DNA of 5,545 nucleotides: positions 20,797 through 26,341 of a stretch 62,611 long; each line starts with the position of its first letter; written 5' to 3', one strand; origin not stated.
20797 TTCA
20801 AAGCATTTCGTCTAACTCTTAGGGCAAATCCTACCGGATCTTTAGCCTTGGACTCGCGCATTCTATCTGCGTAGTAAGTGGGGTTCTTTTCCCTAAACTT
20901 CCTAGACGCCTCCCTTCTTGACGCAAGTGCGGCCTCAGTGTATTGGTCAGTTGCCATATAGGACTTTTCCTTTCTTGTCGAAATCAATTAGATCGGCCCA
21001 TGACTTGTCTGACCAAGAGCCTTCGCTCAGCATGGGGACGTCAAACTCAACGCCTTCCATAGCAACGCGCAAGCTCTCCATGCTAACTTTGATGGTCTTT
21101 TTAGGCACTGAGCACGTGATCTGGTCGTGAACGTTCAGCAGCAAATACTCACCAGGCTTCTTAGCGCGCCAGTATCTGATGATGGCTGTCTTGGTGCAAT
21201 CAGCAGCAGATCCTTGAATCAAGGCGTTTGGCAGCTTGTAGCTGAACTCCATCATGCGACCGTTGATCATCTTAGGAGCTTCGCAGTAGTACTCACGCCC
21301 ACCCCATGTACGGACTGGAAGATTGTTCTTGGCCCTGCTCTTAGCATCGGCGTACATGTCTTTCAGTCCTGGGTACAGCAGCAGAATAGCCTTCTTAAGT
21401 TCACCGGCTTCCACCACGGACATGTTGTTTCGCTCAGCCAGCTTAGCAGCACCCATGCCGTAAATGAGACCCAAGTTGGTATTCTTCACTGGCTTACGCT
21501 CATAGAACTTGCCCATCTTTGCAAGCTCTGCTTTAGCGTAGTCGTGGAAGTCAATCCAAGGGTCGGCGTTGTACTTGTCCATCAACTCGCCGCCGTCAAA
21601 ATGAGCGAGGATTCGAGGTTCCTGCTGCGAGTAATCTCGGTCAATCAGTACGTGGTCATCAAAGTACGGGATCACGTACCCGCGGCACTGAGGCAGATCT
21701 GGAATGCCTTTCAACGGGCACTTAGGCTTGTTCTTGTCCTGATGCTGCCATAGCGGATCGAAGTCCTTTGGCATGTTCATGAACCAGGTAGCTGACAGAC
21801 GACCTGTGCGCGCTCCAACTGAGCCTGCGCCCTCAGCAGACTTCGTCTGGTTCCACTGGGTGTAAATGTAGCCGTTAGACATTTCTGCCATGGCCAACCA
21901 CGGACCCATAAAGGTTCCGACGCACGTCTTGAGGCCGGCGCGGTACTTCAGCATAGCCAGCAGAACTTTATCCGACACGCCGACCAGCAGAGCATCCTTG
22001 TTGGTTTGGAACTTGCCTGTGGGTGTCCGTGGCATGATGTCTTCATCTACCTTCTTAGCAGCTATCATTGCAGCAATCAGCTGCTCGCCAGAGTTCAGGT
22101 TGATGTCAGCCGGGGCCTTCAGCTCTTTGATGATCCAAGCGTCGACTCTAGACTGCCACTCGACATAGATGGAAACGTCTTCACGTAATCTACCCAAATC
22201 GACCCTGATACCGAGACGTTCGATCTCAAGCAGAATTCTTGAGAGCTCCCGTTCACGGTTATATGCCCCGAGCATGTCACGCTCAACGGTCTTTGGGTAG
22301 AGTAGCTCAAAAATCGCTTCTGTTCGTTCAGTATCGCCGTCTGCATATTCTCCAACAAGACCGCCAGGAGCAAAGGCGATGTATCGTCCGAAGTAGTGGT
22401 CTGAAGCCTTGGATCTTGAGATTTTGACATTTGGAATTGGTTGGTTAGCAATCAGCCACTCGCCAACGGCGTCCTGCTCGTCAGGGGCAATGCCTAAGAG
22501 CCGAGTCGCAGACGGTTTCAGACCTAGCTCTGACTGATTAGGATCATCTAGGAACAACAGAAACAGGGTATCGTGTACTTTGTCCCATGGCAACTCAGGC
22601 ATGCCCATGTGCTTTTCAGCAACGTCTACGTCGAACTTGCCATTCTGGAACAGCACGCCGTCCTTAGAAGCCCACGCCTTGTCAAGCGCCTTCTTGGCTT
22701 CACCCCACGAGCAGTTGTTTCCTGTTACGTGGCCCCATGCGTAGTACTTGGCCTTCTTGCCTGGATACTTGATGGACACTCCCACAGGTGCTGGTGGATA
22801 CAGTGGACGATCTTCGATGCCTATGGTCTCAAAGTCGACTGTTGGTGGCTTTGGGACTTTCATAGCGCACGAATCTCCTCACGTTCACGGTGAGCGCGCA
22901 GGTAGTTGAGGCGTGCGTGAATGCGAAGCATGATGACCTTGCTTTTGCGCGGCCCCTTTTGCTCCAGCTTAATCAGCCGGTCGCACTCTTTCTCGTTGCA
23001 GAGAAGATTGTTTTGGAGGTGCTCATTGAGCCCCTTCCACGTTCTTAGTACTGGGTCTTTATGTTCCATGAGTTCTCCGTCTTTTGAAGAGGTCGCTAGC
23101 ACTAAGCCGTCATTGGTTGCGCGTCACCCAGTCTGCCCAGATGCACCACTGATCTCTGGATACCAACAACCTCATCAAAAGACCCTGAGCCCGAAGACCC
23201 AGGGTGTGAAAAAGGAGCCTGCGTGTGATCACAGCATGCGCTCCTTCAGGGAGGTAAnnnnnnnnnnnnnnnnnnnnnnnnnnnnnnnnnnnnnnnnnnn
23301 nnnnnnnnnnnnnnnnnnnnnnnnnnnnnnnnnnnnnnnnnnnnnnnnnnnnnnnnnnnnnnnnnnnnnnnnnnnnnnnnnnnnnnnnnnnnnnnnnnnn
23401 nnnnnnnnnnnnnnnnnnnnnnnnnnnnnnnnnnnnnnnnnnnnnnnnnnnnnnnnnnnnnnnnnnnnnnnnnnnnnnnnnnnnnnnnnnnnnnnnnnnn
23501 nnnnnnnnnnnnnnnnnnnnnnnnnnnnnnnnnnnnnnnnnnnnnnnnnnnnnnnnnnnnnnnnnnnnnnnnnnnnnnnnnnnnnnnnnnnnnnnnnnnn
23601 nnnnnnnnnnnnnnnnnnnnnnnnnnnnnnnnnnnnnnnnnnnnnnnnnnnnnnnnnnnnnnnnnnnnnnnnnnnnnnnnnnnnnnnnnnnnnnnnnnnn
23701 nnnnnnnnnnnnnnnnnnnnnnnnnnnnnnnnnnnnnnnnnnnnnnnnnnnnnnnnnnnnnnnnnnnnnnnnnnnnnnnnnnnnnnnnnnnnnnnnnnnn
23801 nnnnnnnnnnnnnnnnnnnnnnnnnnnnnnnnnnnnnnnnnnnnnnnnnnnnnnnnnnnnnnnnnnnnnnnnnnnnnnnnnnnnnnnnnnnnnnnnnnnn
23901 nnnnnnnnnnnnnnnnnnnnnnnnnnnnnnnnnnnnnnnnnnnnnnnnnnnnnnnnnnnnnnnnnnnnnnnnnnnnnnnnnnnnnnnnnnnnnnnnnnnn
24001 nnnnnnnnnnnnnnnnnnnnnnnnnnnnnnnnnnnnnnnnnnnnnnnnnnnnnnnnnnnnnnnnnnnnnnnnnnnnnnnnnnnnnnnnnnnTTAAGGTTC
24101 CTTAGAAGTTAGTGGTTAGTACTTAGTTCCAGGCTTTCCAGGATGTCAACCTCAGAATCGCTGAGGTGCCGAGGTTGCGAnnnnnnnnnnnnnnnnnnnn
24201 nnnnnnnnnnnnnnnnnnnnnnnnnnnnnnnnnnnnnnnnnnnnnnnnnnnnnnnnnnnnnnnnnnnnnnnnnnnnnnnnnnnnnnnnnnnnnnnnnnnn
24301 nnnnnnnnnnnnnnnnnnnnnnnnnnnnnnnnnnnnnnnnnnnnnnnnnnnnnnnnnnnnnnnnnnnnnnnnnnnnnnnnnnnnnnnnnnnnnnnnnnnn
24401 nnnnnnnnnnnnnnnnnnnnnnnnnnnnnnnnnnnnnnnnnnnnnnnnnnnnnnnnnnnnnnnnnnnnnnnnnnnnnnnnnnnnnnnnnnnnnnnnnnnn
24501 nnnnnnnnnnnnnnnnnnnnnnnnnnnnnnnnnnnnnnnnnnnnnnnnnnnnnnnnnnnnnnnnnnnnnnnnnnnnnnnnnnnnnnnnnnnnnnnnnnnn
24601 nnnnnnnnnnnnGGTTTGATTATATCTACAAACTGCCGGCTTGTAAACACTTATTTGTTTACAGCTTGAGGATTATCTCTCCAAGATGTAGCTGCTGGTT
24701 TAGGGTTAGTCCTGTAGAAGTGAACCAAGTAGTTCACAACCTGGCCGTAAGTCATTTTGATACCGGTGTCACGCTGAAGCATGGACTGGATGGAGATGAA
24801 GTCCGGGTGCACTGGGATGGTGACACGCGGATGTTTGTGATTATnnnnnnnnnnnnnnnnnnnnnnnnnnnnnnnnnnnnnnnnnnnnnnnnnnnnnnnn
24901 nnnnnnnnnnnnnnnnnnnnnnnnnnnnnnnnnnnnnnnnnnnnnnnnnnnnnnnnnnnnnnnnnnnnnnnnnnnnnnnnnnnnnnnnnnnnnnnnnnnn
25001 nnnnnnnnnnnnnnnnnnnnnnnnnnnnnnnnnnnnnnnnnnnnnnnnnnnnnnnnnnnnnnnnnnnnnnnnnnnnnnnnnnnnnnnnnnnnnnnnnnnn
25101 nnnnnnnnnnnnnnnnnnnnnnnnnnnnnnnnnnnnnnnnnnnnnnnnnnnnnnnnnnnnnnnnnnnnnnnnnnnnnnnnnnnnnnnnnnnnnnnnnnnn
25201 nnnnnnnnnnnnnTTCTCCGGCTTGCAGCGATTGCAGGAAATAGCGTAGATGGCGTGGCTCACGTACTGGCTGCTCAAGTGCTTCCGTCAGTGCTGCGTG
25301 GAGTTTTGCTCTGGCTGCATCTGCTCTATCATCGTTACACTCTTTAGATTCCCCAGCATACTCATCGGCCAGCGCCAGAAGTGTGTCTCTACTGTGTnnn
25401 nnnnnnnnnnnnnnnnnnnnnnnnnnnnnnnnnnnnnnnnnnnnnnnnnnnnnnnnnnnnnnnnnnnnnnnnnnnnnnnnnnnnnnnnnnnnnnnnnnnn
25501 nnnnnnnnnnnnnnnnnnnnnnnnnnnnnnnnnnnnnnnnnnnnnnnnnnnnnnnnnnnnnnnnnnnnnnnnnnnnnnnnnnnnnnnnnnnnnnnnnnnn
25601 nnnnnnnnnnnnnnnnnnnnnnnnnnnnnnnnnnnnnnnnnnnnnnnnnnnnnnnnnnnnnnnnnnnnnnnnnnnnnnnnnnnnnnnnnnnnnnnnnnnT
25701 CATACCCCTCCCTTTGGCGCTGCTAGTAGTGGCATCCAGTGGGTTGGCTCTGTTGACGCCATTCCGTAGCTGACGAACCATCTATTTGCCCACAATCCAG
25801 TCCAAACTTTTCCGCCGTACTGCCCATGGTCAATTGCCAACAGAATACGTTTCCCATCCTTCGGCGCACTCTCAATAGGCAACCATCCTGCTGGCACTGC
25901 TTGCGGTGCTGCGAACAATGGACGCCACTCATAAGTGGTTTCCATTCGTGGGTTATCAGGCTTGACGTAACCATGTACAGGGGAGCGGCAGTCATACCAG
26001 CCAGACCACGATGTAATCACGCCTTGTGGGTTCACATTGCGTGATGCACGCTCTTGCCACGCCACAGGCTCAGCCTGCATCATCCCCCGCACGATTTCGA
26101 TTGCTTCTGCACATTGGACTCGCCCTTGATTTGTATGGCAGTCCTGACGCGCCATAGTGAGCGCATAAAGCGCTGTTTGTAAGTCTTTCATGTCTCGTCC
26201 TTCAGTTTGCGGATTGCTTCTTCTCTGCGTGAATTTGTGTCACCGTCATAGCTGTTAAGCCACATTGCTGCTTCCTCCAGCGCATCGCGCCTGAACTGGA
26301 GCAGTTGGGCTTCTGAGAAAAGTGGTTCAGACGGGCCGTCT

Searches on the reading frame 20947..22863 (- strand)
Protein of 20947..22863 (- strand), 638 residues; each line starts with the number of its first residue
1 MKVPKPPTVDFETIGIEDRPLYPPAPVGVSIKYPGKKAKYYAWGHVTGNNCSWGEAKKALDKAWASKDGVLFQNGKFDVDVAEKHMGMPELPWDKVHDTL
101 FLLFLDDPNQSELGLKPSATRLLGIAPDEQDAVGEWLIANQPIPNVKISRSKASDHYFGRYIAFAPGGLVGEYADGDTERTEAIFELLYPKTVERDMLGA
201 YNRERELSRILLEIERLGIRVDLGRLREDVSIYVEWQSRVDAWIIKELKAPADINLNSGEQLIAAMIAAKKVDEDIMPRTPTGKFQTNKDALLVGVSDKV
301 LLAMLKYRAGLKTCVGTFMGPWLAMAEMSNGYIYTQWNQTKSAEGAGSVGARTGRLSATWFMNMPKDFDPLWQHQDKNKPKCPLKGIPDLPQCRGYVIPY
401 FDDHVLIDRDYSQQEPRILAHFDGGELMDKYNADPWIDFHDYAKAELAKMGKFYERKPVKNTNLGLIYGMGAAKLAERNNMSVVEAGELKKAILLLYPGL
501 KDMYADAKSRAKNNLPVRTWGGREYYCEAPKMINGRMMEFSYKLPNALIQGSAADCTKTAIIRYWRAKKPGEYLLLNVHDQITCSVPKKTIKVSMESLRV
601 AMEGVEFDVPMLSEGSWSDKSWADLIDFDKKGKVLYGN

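Call 9: search_protein_families(library=pfam, proteins=[window:20947-22863:-], max_evalue=0.01)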
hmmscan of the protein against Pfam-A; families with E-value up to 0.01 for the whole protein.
window:20947-22863:- (638 aa): 1 family
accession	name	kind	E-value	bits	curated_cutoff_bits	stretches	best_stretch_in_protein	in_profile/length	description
PF00476.26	DNA_pol_A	-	9.1e-43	147.1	34.3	1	248-623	25-380/381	DNA polymerase family A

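Call 10: search_protein_families(library=phrogs, proteins=[window:20947-22863:-], max_evalue=0.001)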
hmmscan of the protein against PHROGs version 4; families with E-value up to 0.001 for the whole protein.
window:20947-22863:- (638 aa): 6 families
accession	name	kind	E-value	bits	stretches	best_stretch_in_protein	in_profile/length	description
phrog_17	-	DNA, RNA and nucleotide metabolism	9.6e-76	256.8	1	39-630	707-1238/1445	DNA polymerase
phrog_2573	-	DNA, RNA and nucleotide metabolism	2.4e-14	54.3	1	402-610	15-253/336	DNA polymerase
phrog_5995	-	DNA, RNA and nucleotide metabolism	2.2e-07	31.7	1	466-605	4-147/236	DNA polymerase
phrog_15971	-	DNA, RNA and nucleotide metabolism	2.4e-07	31.2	1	384-604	145-351/376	DNA polymerase I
phrog_12241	-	DNA, RNA and nucleotide metabolism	5.8e-07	29.8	1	9-122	132-248/502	DNA polymerase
phrog_10285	-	DNA, RNA and nucleotide metabolism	3.5e-05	24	0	539-594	238-290/321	DNA polymerase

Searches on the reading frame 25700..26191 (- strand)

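Call 17: search_protein_families(library=pfam, proteins=[window:25700-26191:-], max_evalue=0.01)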
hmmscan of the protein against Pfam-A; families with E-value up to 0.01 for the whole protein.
window:25700-26191:- (163 aa): 1 family
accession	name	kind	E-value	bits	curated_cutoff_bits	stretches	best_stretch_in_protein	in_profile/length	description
PF04448.17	DUF551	-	3.1e-05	25.2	22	1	108-160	8-68/68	Protein of unknown function (DUF551)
